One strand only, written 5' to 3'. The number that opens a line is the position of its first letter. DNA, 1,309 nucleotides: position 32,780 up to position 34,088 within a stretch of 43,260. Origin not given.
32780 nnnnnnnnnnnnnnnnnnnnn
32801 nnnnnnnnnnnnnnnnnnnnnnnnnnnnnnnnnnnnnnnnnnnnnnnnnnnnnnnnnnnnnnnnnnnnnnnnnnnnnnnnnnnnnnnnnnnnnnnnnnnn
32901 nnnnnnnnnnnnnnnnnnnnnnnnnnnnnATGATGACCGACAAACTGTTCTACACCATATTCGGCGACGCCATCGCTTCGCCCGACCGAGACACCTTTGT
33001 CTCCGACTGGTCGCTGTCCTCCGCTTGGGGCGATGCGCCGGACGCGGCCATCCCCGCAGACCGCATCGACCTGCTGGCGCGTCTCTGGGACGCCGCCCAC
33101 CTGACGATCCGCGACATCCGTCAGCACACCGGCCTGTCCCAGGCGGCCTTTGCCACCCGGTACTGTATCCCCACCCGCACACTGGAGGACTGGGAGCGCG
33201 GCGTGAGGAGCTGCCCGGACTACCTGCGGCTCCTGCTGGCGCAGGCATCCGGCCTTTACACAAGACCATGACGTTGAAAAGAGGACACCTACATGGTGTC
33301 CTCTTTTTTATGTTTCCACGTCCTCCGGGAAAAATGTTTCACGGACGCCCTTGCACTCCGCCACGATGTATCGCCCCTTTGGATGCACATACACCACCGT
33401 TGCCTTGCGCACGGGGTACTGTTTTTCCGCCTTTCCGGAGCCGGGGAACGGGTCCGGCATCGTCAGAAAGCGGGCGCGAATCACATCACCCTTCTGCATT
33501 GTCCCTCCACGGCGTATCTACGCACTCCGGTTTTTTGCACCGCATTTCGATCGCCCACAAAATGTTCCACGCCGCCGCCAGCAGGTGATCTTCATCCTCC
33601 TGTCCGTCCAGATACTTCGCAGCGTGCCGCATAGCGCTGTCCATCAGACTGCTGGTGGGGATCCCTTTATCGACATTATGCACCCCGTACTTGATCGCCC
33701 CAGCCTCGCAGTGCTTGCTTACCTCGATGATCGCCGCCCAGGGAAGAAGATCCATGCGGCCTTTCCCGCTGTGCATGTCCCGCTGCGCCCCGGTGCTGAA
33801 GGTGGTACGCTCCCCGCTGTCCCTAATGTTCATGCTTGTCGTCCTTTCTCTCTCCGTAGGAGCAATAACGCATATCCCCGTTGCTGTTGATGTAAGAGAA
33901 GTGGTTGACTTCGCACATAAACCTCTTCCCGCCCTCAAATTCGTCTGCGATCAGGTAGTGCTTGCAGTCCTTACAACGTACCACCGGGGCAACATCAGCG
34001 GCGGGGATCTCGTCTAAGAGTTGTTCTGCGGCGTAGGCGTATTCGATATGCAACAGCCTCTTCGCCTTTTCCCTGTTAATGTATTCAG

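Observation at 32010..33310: Self-contained plus-strand island shaped like an anti-defence (acr-aca type) operon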

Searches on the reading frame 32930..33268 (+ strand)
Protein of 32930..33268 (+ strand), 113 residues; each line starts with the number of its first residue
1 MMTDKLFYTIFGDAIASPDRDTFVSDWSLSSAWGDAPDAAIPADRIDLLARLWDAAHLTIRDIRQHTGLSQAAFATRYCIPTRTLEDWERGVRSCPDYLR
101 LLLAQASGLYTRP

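Call 6: search_protein_families(library=pfam, proteins=[window:32930-33268:+], max_evalue=1)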
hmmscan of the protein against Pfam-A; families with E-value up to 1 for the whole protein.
window:32930-33268:+ (113 aa): 3 families
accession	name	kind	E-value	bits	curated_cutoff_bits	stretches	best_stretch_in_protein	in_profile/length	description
PF01381.28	HTH_3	-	3.3e-06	27.5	23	1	60-101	1-41/55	Helix-turn-helix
PF13560.12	HTH_31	-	0.00013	22.7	27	1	60-95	6-42/64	Helix-turn-helix domain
PF13412.12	HTH_24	-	0.05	13.6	21.9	1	46-77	6-37/48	Winged helix-turn-helix DNA-binding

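Call 7: search_protein_families(library=phrogs, proteins=[window:32930-33268:+], max_evalue=1)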
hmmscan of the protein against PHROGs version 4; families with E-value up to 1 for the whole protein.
window:32930-33268:+ (113 aa): 12 families
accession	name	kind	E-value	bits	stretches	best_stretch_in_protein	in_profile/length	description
phrog_25567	-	unknown function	3.6e-15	56.9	1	2-106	2-101/115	-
phrog_2104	-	unknown function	4.8e-09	37.3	1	59-96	43-80/103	-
phrog_955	-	DNA, RNA and nucleotide metabolism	0.0001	23.1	1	59-96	28-65/142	HTH DNA binding protein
phrog_8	-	transcription regulation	0.00026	21.6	1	59-101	80-121/346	transcriptional regulator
phrog_7241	-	transcription regulation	0.0046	18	1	38-106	48-112/122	transcriptional regulator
phrog_3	-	transcription regulation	0.007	17.2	1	59-106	92-136/430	transcriptional repressor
phrog_38149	-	unknown function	0.033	15.1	1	59-93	12-46/190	-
phrog_8898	-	unknown function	0.07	13.9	1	63-103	9-49/70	-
phrog_2328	-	transcription regulation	0.086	13.6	1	61-96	21-56/128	transcriptional repressor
phrog_2439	-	transcription regulation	0.15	11.9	1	60-96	12-48/367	transcriptional regulator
phrog_4779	-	transcription regulation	0.26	12.8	1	60-92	7-39/98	transcriptional regulator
phrog_36188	-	unknown function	0.37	11.7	1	46-69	24-47/49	-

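Call 23: find_homologous_proteins(query=window:32930-33268:+)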
Query window:32930-33268:+ (113 aa): 299 proteins with E <= 0.001 among 302 candidates; the best 120 are listed.
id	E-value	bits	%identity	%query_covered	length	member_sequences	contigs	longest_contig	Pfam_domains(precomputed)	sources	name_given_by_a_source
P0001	3.6e-66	239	94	100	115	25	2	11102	PF01381.29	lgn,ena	-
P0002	2.3e-65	236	91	100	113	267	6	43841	PF01381.29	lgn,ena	-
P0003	2.3e-64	233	91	100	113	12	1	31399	PF01381.29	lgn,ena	-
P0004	7.8e-64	231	91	100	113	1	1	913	PF01381.29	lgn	-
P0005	3.0e-63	229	88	100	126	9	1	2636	PF01381.29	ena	-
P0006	3.2e-63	229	91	99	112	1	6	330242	-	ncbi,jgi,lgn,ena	jgi:hypothetical protein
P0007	5.6e-63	228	90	100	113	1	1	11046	PF01381.29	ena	-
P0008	3.9e-62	226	91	99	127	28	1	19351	PF01381.29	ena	-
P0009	4.8e-62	225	91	99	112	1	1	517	PF01381.29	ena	-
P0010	5.9e-62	225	91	99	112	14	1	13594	-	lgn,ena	-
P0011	1.0e-61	224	88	99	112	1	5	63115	PF01381.29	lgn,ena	-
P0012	2.1e-61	223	90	99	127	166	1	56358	PF01381.29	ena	-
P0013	2.8e-61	223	89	99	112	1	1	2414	PF01381.29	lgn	-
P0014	3.8e-61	222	88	99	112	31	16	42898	PF01381.29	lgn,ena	-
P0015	4.0e-61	222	86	100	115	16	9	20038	-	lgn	-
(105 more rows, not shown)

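Call 33: search_protein_families(library=padloc, proteins=[window:32930-33268:+], max_evalue=0.1)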
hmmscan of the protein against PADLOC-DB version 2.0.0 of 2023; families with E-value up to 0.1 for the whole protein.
window:32930-33268:+ (113 aa): 1 family
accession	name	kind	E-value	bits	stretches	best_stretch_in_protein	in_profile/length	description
PDLC02926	HTH_VI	-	0.00019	19.6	1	59-94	5-40/92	-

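Call 39: find_encoding_contigs(protein=P0006, flank=6000, max_places=4)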
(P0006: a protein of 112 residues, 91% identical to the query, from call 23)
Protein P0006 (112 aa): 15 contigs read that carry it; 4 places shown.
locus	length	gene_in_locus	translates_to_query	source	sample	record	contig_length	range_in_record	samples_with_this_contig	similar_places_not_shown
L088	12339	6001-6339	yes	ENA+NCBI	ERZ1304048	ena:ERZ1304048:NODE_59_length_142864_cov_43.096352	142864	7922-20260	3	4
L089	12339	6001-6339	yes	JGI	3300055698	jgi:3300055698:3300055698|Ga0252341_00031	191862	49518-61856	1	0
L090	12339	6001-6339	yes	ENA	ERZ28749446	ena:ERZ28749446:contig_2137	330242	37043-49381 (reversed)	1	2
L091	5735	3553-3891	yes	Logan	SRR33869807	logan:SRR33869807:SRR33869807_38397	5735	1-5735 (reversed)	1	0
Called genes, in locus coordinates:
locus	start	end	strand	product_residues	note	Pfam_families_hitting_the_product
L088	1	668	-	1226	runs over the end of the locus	PF04563:RNA_pol_Rpb2_1, PF04561:RNA_pol_Rpb2_2, PF04565:RNA_pol_Rpb2_3, PF10385:RNA_pol_Rpb2_45, PF00562:RNA_pol_Rpb2_6, PF04560:RNA_pol_Rpb2_7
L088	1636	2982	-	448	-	PF01938:TRAM, PF05958:tRNA_U5-meth_tr, PF01135:PCMT (weak), PF03602:Cons_hypoth95 (weak), PF05175:MTS (weak), PF09445:Methyltransf_15, PF13649:Methyltransf_25, PF13847:Methyltransf_31, +1 more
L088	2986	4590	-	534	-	PF00753:Lactamase_B, PF23023:Anti-Pycsar_Apyc1 (weak), PF12706:Lactamase_B_2, PF16661:Lactamase_B_6, PF10996:Beta-Casp, PF07521:RMMBL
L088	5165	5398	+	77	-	-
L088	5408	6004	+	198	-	-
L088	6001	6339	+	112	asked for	-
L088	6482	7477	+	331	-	PF13936:HTH_38, PF00665:rve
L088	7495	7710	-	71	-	PF21983:NikA-like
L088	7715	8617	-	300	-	-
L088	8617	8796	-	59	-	-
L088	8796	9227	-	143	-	-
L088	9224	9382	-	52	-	-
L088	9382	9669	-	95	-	-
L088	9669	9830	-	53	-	-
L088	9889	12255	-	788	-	-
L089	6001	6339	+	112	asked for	-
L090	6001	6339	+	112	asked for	-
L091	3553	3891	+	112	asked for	-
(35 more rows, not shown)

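Call 44: find_related_loci(query=A4, collection=genome_contigs, flank=4000)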
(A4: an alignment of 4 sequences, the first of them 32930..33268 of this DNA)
Query A4 (113 aa) in genome_contigs; peptide patterns used: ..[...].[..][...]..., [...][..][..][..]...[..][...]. (x = any residue, [..] = any of these).
187 stretches matched a pattern; 142 encode a relative of the query (tblastn E <= 1e-3); the best 80 are kept; 80 distinct loci.
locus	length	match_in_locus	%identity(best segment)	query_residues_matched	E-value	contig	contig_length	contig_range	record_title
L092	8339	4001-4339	67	2-112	3e-50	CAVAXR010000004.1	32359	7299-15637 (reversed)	Oribacterium sp. isolate H07602-L1_cleanbin_000041 genome assembly, contig: Spades_H07602-L1_contig_670, whole genome sh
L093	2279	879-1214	67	2-112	4e-47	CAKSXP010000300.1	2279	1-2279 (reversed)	MAG: uncultured Oscillospiraceae bacterium isolate REFINED_METABAT215_TOP10_CONTIGS_1500_ASSEMBLY_K77_MERGED__Hadza_PheC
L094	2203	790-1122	53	2-112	6e-39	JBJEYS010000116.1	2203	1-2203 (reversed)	MAG: Oscillospiraceae bacterium isolate PUUB51_bin.001 NODE_24018_length_2203_cov_29.137337, whole genome shotgun sequen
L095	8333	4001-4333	55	2-112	4e-38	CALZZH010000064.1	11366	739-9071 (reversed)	MAG: uncultured Clostridia bacterium isolate SRR5240748_bin.11_metaWRAP_v1.3_MAG genome assembly, contig: ERZ9450819.268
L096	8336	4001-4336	58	2-112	3e-34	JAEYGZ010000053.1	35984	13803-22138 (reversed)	MAG: Bacillota bacterium isolate OH_HFB_305 k127_2048707, whole genome shotgun sequence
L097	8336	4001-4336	53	2-113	3e-33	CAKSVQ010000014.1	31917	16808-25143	MAG: uncultured Dysosmobacter sp. isolate REFINED_METABAT215_TOP10_CONTIGS_1500_ASSEMBLY_K77_MERGED__Hadza_MoBio_hadza-I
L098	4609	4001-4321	49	2-109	1e-31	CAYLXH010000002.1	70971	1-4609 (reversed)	MAG TPA_asm: uncultured Butyricicoccus sp. isolate SRP222994_co1_32 genome assembly, contig: NODE_518_length_70971_cov_4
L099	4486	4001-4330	47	2-112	2e-31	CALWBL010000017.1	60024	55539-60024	MAG: uncultured Butyricicoccus sp. isolate BRZ_GI__bin51 genome assembly, contig: BRZ_GI__NODE_498_length_60024_cov_8.23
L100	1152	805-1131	46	2-112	5e-31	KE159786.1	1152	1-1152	Dorea sp. 5-2 genomic scaffold acPFE-supercont1.74, whole genome shotgun sequence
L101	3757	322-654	45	1-112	7e-30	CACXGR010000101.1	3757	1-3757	MAG: uncultured Lachnospiraceae bacterium isolate RUG11238 genome assembly, contig: RUG11238_asm_101, whole genome shotg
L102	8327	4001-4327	45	2-112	1e-29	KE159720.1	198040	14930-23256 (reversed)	Dorea sp. 5-2 genomic scaffold acPFE-supercont1.14, whole genome shotgun sequence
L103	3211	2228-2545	41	2-109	7e-27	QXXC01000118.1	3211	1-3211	Clostridiaceae bacterium strain 1XD21-72 Scaffold113_1, whole genome shotgun sequence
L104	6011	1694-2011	41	2-109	7e-27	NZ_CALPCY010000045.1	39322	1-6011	Otoolea muris strain DSM 111138 NODE_45_length_39322_cov_138.360250, whole genome shotgun sequence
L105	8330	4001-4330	38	2-113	7e-26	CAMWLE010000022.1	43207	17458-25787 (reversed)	MAG TPA_asm: uncultured bacterium isolate SRR14411328_bin.10_metawrap_v1.3_MAG genome assembly, contig: NODE.257_length_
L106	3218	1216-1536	41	2-110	1e-25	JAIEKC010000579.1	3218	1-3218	MAG: Acetatifactor sp. isolate SC0420_S14_11 SC0420_S14_11_contig_579, whole genome shotgun sequence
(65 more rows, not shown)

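Call 47: search_solved_structures(query=A3, max_evalue=1, show_alignments=2)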
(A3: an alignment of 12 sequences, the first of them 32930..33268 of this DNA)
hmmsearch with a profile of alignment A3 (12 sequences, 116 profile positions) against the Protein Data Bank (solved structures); distinct sequences matched with E-value up to 1: 37.
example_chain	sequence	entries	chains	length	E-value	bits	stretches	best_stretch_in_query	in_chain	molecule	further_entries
2ppx_A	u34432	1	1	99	4.9e-07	33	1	56-100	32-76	Uncharacterized protein Atu1735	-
8tac_A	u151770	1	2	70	2.8e-06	30.5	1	54-106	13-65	DBP48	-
9tv9_A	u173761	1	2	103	1.5e-05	28.1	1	56-102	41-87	Antitoxin HigA-2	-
5j9i_A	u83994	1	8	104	3.3e-05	27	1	56-102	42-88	Antitoxin igA-2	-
5jaa_A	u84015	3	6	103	3.4e-05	27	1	56-102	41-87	Antitoxin igA-2 | Antitoxin HigA-2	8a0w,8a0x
3mlf_A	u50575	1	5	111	0.0033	20.6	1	52-91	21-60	transcriptional regulator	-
4yba_A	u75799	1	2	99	0.0084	19.3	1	53-95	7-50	Regulatory protein C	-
9k3w_A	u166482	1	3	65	0.019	18.2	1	56-96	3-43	Transcriptional regulator, PbsX family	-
7xi5_A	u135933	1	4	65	0.026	17.7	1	58-96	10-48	Transcriptional regulator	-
3ble_A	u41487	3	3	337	0.03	17.5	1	84-110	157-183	Citramalate synthase from Leptospira interrogans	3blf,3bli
8p8o_H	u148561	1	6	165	0.06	16.6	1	48-93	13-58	Orf20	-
1utx_A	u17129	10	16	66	0.06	16.6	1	57-106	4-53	CYLR2 | cytolysin regulator 2 | PUTATIVE TRANSCRIPTION REGULATOR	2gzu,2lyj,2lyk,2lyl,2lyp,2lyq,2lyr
2xiu_A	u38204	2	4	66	0.071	16.3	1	57-104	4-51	CYLR2 | CYLR2 SYNONYM CYTOLYSIN REPRESSOR 2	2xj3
7dlv_D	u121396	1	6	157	0.072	16.3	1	50-93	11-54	Orf20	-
7pwj_CCC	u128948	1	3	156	0.073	16.3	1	51-93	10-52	Orf20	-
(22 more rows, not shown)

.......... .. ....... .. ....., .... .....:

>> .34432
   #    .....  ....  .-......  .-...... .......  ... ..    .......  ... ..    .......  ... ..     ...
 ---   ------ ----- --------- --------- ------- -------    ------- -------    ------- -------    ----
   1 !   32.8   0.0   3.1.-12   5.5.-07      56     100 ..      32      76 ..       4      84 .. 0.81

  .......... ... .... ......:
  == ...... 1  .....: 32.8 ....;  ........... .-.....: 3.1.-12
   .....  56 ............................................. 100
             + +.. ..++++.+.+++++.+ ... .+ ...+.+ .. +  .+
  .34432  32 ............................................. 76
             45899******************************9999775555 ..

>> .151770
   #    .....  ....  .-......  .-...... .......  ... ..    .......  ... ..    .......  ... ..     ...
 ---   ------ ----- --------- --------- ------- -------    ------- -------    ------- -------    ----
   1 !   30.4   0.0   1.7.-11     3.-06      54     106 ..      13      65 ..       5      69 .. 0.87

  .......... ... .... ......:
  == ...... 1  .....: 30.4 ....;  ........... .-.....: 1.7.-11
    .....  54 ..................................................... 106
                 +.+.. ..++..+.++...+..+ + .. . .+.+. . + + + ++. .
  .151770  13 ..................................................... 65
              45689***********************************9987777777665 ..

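Call 48: search_protein_families(library=ncbifam, proteins=[window:32930-33268:+], max_evalue=1)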
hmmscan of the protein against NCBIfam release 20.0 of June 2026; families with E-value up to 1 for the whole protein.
window:32930-33268:+ (113 aa): 5 families
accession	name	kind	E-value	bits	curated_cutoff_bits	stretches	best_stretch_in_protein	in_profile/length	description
TIGR03830.1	CxxCG_CxxCG_HTH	subfamily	0.00094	19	61.8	1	58-104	68-114/127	type II TA system antitoxin MqsA family protein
NF040522.1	VC1465_fam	subfamily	0.0061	16.6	70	1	60-96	1-37/111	VC1465 family Xer recombination activation factor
TIGR03070.1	couple_hipB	subfamily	0.028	14.3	71.65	1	59-93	6-40/58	type II toxin-antitoxin system Y4mF family antitoxin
NF008109.0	PRK10856.1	equivalog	0.22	11.1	208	1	59-90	18-49/334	cytoskeleton protein RodZ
NF041951.1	phage_RstR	subfamily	0.24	11.7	80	1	60-92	7-39/108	RstR family transcriptional repressor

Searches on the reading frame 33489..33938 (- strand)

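Call 50: search_protein_families(library=pfam, proteins=[window:33489-33938:-], max_evalue=0.001)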
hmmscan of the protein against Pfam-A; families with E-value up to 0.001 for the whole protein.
window:33489-33938:- (150 aa): 1 family
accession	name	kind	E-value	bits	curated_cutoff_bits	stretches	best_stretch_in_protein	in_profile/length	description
PF18909.5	dGTP_diPhyd_N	-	6.7e-21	74.5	27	1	51-138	3-95/99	dATP/dGTP diphosphohydrolase, N-terminal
